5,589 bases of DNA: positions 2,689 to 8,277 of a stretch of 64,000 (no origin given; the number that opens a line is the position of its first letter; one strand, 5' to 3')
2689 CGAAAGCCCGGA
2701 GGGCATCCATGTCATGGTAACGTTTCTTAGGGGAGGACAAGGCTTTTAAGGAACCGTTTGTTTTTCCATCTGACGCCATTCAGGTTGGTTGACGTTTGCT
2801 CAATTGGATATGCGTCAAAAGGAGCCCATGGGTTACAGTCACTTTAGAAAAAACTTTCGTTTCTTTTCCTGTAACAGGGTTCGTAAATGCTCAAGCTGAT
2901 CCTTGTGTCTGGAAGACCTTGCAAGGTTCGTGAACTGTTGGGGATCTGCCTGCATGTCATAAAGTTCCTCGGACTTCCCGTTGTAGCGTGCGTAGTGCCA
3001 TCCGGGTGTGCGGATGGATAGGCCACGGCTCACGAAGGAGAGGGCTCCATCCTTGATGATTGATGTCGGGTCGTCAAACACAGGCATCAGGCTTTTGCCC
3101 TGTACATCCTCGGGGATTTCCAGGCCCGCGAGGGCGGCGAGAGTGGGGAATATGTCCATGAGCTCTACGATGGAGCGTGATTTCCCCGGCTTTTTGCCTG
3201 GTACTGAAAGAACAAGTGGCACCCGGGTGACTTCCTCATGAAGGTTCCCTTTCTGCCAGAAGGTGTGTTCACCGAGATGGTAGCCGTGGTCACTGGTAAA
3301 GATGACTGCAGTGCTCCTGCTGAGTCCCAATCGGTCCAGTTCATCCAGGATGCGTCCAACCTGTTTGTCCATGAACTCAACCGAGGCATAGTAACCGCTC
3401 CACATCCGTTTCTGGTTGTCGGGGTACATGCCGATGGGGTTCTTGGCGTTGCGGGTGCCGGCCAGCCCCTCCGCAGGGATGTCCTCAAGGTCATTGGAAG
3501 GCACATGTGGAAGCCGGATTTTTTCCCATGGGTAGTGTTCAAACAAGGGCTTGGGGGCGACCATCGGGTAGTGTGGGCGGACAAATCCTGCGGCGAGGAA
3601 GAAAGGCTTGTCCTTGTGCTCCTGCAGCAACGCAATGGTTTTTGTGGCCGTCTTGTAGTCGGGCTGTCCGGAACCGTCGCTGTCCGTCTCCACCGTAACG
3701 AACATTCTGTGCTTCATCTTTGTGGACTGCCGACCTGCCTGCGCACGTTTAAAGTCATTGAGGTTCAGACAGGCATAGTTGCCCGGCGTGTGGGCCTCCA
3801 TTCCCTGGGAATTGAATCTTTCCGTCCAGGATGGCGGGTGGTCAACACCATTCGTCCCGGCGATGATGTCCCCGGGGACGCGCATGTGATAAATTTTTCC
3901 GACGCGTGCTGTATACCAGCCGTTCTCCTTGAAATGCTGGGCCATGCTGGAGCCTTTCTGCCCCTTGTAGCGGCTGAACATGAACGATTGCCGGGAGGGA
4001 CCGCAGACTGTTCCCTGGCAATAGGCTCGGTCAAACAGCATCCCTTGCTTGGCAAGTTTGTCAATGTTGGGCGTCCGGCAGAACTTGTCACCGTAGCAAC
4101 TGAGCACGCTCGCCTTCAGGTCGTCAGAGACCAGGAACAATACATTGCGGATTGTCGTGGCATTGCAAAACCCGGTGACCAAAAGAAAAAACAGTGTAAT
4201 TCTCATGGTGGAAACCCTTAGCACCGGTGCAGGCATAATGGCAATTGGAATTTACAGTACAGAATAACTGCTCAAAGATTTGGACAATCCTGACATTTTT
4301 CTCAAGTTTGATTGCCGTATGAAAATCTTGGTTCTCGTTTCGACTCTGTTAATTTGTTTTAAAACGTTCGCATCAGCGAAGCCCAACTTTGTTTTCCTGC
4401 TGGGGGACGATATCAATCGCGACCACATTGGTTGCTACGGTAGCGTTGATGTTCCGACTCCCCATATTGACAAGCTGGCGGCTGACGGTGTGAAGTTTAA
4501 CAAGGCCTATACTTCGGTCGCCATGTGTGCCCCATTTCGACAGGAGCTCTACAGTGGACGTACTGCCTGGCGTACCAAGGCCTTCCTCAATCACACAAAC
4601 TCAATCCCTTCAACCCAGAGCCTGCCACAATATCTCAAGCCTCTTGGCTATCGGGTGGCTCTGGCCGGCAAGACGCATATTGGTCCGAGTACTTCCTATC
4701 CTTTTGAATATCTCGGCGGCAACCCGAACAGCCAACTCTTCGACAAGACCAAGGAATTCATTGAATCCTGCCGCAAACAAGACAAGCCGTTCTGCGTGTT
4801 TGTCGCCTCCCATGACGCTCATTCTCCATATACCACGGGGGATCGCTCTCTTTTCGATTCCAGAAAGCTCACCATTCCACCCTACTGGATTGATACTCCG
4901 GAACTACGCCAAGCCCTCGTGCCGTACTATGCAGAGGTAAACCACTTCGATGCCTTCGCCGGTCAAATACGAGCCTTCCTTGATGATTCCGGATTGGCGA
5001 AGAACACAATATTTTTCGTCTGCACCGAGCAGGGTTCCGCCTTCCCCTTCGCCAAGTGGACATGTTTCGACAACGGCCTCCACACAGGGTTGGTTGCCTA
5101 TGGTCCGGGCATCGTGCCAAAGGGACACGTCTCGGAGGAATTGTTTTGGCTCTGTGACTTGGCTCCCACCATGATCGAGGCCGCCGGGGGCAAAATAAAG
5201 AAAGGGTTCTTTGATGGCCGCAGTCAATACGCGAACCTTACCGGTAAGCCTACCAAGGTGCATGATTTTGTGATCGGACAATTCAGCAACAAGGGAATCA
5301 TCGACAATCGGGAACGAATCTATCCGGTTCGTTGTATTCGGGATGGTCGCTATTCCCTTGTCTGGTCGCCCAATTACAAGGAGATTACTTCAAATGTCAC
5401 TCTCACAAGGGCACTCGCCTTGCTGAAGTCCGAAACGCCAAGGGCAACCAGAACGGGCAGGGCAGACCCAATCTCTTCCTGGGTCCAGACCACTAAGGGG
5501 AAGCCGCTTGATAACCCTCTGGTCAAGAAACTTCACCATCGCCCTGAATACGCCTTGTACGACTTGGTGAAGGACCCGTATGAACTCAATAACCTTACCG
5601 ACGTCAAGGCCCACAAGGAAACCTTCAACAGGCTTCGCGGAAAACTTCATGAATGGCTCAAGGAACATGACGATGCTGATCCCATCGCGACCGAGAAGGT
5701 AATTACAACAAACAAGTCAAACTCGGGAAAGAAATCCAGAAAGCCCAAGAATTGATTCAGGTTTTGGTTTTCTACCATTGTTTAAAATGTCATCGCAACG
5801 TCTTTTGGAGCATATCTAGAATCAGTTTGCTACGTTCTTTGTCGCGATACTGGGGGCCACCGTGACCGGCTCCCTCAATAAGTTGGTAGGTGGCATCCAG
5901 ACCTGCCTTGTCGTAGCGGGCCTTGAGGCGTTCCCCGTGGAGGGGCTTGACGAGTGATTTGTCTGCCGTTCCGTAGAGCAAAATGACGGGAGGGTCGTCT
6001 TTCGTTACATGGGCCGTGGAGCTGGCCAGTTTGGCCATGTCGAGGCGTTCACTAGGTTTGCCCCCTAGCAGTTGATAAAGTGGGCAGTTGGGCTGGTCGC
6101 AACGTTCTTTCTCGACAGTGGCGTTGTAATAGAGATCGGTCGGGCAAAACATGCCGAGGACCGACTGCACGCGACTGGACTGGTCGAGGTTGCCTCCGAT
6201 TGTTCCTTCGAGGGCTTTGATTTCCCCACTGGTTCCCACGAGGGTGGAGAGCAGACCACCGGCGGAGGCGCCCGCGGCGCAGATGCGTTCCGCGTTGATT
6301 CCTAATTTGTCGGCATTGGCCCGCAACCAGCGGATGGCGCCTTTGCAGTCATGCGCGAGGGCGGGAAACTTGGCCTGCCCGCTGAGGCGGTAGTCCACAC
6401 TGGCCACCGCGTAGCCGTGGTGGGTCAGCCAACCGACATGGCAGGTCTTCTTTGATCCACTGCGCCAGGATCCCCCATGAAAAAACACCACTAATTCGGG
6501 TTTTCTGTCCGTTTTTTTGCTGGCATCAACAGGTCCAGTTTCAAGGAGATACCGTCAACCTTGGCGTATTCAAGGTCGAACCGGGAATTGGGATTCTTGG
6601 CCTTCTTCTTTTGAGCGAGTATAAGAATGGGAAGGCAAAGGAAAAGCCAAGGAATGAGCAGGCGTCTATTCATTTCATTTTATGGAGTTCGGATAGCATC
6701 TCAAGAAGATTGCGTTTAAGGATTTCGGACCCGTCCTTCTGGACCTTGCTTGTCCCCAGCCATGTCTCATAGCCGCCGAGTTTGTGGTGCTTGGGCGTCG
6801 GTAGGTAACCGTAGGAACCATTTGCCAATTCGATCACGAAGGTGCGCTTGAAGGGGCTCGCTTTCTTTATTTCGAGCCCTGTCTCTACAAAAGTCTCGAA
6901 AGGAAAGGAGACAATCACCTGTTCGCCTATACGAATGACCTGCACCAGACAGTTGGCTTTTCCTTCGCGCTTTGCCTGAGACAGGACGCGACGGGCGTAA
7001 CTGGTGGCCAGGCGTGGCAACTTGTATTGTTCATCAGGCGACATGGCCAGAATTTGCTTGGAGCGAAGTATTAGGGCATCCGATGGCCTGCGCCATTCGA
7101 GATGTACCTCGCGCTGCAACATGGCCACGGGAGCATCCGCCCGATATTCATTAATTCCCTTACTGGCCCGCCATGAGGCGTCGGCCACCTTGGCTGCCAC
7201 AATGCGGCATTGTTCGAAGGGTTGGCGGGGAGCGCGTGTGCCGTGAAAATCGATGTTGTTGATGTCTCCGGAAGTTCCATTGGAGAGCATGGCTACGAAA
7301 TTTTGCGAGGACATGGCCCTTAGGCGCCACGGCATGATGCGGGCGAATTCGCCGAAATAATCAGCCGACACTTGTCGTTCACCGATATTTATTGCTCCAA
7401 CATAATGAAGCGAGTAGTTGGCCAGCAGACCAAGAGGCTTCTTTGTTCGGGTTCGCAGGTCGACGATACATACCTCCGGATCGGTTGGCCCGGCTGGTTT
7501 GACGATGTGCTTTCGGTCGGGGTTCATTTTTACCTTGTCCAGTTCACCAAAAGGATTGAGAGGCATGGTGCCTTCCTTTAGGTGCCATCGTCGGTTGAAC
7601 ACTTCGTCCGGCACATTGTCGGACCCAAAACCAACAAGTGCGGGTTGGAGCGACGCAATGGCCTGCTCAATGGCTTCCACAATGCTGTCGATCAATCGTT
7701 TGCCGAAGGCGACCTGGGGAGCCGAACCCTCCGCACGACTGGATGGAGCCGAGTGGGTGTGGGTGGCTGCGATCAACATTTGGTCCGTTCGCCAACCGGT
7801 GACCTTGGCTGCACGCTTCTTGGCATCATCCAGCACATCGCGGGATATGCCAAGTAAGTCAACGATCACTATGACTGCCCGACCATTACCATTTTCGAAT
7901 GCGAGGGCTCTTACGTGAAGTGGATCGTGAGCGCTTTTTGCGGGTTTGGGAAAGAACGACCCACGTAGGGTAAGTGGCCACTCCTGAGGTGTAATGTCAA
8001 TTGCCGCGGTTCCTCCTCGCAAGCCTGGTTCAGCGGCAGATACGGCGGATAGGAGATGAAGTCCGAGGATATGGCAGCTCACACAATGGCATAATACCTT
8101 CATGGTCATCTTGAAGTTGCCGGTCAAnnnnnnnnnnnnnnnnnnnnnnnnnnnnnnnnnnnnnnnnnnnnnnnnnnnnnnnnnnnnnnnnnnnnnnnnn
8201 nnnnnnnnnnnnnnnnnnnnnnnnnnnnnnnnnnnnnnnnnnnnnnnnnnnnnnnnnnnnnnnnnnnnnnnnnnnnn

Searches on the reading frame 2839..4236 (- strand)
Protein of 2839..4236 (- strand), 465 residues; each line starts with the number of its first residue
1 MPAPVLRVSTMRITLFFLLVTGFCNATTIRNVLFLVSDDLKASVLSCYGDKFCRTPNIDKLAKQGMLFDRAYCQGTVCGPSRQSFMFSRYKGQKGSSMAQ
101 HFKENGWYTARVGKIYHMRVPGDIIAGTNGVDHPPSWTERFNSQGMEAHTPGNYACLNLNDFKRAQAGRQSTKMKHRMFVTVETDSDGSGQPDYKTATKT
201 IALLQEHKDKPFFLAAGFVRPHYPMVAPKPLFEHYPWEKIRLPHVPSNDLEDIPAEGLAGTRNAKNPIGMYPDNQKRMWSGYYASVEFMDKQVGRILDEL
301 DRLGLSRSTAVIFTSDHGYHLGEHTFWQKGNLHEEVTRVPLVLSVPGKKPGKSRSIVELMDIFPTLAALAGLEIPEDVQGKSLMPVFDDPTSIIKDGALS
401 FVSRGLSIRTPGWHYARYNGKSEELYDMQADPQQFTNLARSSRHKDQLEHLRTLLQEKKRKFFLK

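Call 44: search_protein_families(library=pfam, proteins=[window:2839-4236:-], max_evalue=0.01)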
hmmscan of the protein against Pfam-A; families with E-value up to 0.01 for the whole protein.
window:2839-4236:- (465 aa): 4 families
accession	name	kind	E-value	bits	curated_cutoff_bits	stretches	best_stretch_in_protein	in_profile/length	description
PF00884.28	Sulfatase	-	9.2e-45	153.7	25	1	30-371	1-300/301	Sulfatase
PF16347.10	SGSH_C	-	7.2e-18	65.6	29.3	1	322-460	1-153/154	N-sulphoglucosamine sulphohydrolase, C-terminal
PF01663.27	Phosphodiest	-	1e-06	29.1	23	1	284-320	186-222/342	Type I phosphodiesterase / nucleotide pyrophosphatase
PF02995.22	DUF229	-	0.001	18.3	25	1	280-335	304-359/496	Protein of unknown function (DUF229)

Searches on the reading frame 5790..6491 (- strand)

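Call 44: search_protein_families(library=pfam, proteins=[window:5790-6491:-], max_evalue=0.01)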
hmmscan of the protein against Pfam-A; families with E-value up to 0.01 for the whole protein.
window:5790-6491:- (233 aa): 6 families
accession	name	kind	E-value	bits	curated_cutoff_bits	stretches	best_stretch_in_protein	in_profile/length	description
PF20434.5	BD-FAE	-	6.6e-46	157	26.8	1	2-189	17-211/215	BD-FAE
PF07859.19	Abhydrolase_3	-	1.6e-18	67.7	25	1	1-86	1-89/210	alpha/beta hydrolase fold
PF00326.27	Peptidase_S9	-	1.9e-09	37.7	22.6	2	144-227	120-205/213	Prolyl oligopeptidase family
PF12697.13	Abhydrolase_6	-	6.5e-06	27.4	26.3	1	1-217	1-211/217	Alpha/beta hydrolase family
PF00135.34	COesterase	-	1.4e-05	24.8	27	1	1-88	106-203/515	Carboxylesterase family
PF12146.15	Hydrolase_4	-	4.5e-05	23.3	27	0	2-87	8-95/239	Serine aminopeptidase, S33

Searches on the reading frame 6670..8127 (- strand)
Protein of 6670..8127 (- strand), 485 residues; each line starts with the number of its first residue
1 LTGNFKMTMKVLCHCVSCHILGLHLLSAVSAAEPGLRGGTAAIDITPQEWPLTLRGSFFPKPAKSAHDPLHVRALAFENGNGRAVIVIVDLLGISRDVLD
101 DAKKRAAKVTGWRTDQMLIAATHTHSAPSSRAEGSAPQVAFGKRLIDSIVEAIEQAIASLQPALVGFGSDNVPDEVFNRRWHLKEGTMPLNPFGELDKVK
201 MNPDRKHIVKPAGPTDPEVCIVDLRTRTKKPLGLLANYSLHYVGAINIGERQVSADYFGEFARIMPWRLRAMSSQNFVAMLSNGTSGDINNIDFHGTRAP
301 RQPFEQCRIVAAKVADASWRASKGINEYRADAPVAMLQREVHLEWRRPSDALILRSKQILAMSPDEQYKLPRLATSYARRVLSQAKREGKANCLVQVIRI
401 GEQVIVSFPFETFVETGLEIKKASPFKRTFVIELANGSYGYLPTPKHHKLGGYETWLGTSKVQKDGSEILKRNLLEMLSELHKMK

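Call 44: search_protein_families(library=pfam, proteins=[window:6670-8127:-], max_evalue=0.01)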
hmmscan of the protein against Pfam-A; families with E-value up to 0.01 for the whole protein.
window:6670-8127:- (485 aa): 2 families
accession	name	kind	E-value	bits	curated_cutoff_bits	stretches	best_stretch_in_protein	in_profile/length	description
PF04734.18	Ceramidase_alk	-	1.7e-15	57.1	32.1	1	43-290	8-255/509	Neutral/alkaline non-lysosomal ceramidase, N-terminal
PF09843.14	DUF2070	-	0.0082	14.9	30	0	69-177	421-527/561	Predicted membrane protein (DUF2070)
